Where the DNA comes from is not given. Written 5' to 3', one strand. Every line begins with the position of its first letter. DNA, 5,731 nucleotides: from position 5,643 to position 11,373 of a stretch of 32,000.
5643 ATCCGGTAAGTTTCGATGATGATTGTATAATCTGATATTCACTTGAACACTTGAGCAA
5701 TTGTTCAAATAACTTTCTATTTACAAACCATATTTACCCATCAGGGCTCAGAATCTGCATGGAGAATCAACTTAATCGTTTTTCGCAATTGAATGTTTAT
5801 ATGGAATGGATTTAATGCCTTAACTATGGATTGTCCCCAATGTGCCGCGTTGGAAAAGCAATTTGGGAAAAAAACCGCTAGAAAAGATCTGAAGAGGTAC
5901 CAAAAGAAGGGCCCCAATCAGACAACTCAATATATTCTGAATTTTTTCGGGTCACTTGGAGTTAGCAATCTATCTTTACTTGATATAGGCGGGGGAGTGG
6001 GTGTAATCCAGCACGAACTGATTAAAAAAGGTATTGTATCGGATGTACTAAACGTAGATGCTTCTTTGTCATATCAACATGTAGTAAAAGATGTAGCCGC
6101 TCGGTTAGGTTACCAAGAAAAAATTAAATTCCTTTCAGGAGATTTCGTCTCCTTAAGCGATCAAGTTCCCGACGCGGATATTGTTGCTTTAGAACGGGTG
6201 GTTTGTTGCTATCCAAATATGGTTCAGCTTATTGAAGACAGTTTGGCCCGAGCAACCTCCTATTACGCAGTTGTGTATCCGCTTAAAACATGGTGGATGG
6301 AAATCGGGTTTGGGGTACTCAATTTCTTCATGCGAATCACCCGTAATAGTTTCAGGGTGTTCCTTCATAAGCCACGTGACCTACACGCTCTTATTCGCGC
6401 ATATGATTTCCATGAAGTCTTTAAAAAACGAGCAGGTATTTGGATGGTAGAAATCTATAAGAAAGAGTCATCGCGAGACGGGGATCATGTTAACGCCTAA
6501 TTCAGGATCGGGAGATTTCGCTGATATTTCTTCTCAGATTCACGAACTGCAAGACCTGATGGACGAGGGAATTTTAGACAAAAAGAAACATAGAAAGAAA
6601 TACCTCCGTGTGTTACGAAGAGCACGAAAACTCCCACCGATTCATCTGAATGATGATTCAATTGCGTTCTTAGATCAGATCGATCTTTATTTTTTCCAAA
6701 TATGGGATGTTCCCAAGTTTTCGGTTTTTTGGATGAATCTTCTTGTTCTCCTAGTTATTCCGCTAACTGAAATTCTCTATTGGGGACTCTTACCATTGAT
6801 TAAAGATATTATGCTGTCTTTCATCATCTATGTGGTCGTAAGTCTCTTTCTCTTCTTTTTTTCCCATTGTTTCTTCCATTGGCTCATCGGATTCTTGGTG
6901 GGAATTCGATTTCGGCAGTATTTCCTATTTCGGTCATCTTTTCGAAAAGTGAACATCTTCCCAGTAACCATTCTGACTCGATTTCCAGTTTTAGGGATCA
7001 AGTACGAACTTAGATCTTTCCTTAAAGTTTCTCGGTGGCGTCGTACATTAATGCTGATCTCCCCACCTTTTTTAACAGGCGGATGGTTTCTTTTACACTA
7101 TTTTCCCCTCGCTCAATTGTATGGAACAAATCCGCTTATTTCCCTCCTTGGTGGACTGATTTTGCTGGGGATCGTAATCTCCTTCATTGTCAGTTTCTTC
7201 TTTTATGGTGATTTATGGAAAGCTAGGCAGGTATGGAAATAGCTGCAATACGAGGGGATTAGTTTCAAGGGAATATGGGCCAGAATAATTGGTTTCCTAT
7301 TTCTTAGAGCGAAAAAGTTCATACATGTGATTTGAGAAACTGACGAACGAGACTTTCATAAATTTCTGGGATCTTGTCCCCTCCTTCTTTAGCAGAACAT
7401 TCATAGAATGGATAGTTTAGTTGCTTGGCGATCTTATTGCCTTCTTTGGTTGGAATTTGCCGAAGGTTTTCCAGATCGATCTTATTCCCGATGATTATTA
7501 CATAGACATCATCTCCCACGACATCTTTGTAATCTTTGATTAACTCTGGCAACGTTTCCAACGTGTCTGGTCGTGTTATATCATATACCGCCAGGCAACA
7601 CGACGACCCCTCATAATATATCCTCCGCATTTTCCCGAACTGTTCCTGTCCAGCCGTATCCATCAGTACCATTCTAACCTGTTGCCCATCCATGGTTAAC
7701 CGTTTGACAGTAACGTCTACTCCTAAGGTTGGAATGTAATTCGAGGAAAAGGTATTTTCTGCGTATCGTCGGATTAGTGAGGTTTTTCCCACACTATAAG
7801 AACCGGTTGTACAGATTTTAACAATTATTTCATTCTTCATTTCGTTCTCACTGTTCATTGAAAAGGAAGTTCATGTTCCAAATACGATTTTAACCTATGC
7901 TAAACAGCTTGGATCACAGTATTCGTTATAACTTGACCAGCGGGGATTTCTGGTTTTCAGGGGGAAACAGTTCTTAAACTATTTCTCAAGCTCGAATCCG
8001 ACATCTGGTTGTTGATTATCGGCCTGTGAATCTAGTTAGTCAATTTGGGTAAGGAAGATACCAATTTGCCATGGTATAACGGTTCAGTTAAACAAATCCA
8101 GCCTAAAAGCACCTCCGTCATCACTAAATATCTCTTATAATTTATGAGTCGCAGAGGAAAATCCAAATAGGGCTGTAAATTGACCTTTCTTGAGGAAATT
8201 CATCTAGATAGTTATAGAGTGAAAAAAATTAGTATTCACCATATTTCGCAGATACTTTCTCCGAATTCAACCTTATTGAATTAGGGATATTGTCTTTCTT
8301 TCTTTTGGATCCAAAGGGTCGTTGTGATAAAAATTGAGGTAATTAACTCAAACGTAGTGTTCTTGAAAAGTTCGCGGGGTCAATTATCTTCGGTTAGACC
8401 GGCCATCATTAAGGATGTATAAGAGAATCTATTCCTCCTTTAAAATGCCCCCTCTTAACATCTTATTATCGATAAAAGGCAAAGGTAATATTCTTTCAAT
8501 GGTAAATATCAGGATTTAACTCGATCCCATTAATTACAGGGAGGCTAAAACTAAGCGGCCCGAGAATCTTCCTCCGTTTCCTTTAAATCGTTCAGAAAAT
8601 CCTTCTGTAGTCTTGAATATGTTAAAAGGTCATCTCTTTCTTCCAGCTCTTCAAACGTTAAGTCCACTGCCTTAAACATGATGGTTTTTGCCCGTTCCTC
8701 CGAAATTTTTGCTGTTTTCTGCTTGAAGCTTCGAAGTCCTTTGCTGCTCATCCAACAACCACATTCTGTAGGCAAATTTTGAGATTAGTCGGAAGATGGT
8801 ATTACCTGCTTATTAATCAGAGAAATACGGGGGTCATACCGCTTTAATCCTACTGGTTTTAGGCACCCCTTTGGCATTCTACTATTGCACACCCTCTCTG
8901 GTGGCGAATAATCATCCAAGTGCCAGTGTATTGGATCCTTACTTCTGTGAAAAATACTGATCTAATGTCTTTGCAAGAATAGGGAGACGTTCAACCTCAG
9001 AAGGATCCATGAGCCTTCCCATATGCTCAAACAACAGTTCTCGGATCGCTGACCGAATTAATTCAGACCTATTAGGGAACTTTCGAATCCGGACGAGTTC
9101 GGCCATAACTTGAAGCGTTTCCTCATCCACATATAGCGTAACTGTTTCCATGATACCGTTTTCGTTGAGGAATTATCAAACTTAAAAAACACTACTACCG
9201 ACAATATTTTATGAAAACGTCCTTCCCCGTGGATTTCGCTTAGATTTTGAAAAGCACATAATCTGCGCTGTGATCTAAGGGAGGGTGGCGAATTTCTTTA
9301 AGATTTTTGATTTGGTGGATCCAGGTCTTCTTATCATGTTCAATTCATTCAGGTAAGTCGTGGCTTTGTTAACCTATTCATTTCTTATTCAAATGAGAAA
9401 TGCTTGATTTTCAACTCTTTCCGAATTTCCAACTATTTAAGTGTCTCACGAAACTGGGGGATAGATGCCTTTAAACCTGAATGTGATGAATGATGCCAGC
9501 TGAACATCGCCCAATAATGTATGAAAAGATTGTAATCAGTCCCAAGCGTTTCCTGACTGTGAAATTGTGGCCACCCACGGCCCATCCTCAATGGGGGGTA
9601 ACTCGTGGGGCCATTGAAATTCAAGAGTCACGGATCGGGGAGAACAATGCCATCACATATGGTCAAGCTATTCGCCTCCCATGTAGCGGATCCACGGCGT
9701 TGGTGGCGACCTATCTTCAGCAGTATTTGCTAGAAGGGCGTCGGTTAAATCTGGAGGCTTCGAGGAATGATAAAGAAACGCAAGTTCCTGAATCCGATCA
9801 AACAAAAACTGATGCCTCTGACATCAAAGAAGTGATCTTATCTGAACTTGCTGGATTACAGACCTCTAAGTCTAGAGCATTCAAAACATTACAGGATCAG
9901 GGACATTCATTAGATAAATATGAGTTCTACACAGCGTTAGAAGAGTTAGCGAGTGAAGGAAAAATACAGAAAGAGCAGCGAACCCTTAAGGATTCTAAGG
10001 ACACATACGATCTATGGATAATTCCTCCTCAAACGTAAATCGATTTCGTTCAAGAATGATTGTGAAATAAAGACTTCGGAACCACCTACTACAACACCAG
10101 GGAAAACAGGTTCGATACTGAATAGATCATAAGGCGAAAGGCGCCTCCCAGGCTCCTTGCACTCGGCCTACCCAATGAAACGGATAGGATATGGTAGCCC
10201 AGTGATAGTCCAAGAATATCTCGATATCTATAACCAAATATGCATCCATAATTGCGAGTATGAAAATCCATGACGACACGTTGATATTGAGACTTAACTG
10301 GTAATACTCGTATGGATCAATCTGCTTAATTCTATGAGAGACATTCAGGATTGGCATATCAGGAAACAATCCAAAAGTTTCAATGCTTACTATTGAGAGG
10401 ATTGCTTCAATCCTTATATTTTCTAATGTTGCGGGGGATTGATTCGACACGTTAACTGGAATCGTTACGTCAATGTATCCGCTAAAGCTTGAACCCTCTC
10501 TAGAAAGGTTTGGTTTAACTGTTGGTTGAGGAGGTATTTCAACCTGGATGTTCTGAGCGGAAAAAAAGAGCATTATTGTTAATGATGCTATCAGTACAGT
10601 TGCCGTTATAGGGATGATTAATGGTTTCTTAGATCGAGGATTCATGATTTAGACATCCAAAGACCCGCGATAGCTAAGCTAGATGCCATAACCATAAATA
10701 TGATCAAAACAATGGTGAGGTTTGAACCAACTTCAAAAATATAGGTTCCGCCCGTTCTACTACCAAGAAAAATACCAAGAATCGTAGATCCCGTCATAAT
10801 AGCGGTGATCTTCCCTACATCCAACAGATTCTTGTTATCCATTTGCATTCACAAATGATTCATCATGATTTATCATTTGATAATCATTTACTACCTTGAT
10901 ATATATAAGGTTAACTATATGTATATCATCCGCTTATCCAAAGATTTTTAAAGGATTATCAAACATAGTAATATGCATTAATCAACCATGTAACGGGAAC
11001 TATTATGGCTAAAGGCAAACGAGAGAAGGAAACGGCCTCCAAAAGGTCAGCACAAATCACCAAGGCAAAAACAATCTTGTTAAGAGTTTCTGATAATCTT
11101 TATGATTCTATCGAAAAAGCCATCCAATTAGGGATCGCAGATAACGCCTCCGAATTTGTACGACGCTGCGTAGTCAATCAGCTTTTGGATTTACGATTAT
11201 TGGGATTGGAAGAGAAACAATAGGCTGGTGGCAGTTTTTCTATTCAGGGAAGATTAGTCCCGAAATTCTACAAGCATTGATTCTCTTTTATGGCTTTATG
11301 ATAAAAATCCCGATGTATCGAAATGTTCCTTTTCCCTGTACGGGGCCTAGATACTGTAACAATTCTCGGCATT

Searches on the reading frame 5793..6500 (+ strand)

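Call 12: search_protein_families(library=pfam, proteins=[window:5793-6500:+], max_evalue=0.01)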
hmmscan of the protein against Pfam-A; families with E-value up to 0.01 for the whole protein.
window:5793-6500:+ (235 aa): 4 families
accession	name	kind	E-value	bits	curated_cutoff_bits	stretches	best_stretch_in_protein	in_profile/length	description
PF00891.24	Methyltransf_2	-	8.4e-07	29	22.3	1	61-137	65-137/210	O-methyltransferase domain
PF13847.12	Methyltransf_31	-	1.8e-05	24.9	27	1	58-149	3-96/145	Methyltransferase domain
PF08241.18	Methyltransf_11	-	0.0023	19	21.2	1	63-148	1-81/95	Methyltransferase domain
PF13649.12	Methyltransf_25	-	0.0032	18.6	27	1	63-137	2-74/97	Methyltransferase domain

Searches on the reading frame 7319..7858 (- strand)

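Call 12: search_protein_families(library=pfam, proteins=[window:7319-7858:-], max_evalue=0.01)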
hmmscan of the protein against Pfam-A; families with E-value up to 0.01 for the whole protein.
window:7319-7858:- (179 aa): 7 families
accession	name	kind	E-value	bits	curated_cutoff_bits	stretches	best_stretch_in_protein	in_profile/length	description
PF00071.28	Ras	-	1.2e-47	161.9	21.6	1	14-175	1-161/162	Ras family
PF08477.19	Roc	-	2.5e-25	89.5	27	1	14-128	1-119/119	Ras of Complex, Roc, domain of DAPkinase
PF00025.27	Arf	-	2.2e-09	37.5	22.3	1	13-132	15-130/174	ADP-ribosylation factor family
PF01926.29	MMR_HSR1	-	1.1e-05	26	21.9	1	15-110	2-99/113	50S ribosome-binding GTPase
PF00009.33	GTP_EFTU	-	1.4e-05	25.2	26.5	1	46-172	54-184/188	Elongation factor Tu GTP binding domain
PF03193.22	RsgA_GTPase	-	0.0014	18.9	30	0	117-170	53-104/174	RsgA GTPase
PF13521.12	AAA_28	-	0.002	18.8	27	1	14-93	1-80/164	AAA domain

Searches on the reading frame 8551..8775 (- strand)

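Call 12: search_protein_families(library=pfam, proteins=[window:8551-8775:-], max_evalue=0.01)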
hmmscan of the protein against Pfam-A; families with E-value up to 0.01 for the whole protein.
window:8551-8775:- (74 aa): 0 families

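Call 13: search_protein_families(library=phrogs, proteins=[window:8551-8775:-], max_evalue=1)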
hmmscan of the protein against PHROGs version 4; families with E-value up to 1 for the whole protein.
window:8551-8775:- (74 aa): 2 families
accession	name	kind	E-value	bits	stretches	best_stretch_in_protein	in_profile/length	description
phrog_27734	-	unknown function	0.018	16.3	1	20-73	8-60/95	-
phrog_4499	-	unknown function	0.054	15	1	2-31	46-77/88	-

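Call 79: search_protein_families(library=ncbifam, proteins=[window:8551-8775:-], max_evalue=0.1)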
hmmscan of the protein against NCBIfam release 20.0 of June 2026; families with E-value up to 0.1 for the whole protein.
window:8551-8775:- (74 aa): 0 families

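Call 80: search_protein_families(library=padloc, proteins=[window:8551-8775:-], max_evalue=0.1)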
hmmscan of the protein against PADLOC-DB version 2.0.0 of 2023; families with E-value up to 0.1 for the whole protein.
window:8551-8775:- (74 aa): 0 families

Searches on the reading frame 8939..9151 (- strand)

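Call 12: search_protein_families(library=pfam, proteins=[window:8939-9151:-], max_evalue=0.01)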
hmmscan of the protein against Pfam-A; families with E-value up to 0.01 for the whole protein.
window:8939-9151:- (70 aa): 1 family
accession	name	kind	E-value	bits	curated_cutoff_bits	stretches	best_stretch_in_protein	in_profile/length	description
PF01402.27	RHH_1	-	1.6e-06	28.3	20.5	1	4-40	2-37/39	Ribbon-helix-helix protein, copG family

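Call 13: search_protein_families(library=phrogs, proteins=[window:8939-9151:-], max_evalue=1)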
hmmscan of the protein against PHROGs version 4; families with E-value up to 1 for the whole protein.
window:8939-9151:- (70 aa): 3 families
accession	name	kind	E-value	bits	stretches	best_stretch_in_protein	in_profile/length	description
phrog_27098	-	unknown function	0.024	16.1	1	4-40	20-56/95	-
phrog_4738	-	transcription regulation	0.097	13.4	1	3-37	16-50/59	transcriptional repressor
phrog_27746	-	unknown function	0.26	12.4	1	2-56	50-103/120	-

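Call 79: search_protein_families(library=ncbifam, proteins=[window:8939-9151:-], max_evalue=0.1)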
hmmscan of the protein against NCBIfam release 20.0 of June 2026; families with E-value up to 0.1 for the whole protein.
window:8939-9151:- (70 aa): 8 families
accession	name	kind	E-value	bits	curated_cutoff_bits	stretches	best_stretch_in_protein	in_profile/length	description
NF058555.1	TransRegCdrSHalo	equivalog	1.1e-10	41.3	100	1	1-45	1-45/61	transcriptional regulator CdrS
NF053762.1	aCcr1_fam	equivalog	2.2e-06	27.4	60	1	4-40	3-38/38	aCcr1 family cell cycle regulator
NF002815.0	PRK02967.1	equivalog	7.6e-05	22.8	83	1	1-42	1-42/139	nickel-responsive transcriptional regulator NikR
TIGR02793.1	nikR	equivalog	0.00074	19.8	175.45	1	3-42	2-41/129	nickel-responsive transcriptional regulator NikR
NF003381.0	PRK04460.1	equivalog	0.0011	19.1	105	1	5-45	8-48/139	nickel-responsive transcriptional regulator NikR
NF011872.0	PRK15345.1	equivalog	0.024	14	435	1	8-63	175-229/330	SepL/TyeA/HrpJ family type III secretion system protein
NF002169.0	PRK01002.1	subfamily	0.034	14.1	111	1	3-43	6-46/141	nickel responsive regulator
NF001884.0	PRK00630.1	subfamily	0.076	13.1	119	1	9-58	18-67/148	nickel responsive regulator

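Call 80: search_protein_families(library=padloc, proteins=[window:8939-9151:-], max_evalue=0.1)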
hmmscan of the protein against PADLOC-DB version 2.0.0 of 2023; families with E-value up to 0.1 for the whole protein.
window:8939-9151:- (70 aa): 0 families

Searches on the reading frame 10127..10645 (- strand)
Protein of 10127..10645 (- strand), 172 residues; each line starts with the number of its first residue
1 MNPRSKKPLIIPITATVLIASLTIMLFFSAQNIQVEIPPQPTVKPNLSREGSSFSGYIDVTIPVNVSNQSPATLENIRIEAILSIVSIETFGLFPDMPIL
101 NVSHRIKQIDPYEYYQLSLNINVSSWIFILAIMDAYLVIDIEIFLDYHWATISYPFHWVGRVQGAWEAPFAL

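Call 12: search_protein_families(library=pfam, proteins=[window:10127-10645:-], max_evalue=0.01)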
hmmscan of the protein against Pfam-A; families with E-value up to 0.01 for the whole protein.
window:10127-10645:- (172 aa): 0 families

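Call 13: search_protein_families(library=phrogs, proteins=[window:10127-10645:-], max_evalue=1)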
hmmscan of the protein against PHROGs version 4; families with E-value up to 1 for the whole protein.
window:10127-10645:- (172 aa): 1 family
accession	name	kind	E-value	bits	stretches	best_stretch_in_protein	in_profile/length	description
phrog_8968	-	unknown function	0.5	11.2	1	15-40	6-30/135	-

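Call 79: search_protein_families(library=ncbifam, proteins=[window:10127-10645:-], max_evalue=0.1)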
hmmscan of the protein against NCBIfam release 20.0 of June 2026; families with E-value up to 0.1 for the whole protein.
window:10127-10645:- (172 aa): 0 families

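Call 80: search_protein_families(library=padloc, proteins=[window:10127-10645:-], max_evalue=0.1)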
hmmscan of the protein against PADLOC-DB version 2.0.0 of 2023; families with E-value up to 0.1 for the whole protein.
window:10127-10645:- (172 aa): 0 families

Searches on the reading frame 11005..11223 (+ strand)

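Call 12: search_protein_families(library=pfam, proteins=[window:11005-11223:+], max_evalue=0.01)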
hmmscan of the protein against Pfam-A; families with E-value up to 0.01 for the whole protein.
window:11005-11223:+ (72 aa): 0 families

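Call 13: search_protein_families(library=phrogs, proteins=[window:11005-11223:+], max_evalue=1)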
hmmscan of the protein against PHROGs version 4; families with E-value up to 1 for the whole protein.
window:11005-11223:+ (72 aa): 1 family
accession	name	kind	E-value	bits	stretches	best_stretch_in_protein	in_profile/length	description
phrog_12766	-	unknown function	0.23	12.4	1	3-53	24-68/82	-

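Call 79: search_protein_families(library=ncbifam, proteins=[window:11005-11223:+], max_evalue=0.1)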
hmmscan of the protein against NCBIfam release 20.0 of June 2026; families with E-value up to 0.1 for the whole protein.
window:11005-11223:+ (72 aa): 2 families
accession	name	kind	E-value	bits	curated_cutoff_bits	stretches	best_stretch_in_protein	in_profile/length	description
NF041551.1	YlcI_YnfO_N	subfamily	0.051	13.6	30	1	20-56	1-35/42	YlcI/YnfO family protein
TIGR02346.1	chap_CCT_theta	equivalog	0.08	11.4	455.9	1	9-45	352-389/531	T-complex protein 1 subunit theta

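Call 80: search_protein_families(library=padloc, proteins=[window:11005-11223:+], max_evalue=0.1)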
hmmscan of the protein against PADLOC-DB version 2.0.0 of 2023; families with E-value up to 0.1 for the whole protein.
window:11005-11223:+ (72 aa): 0 families
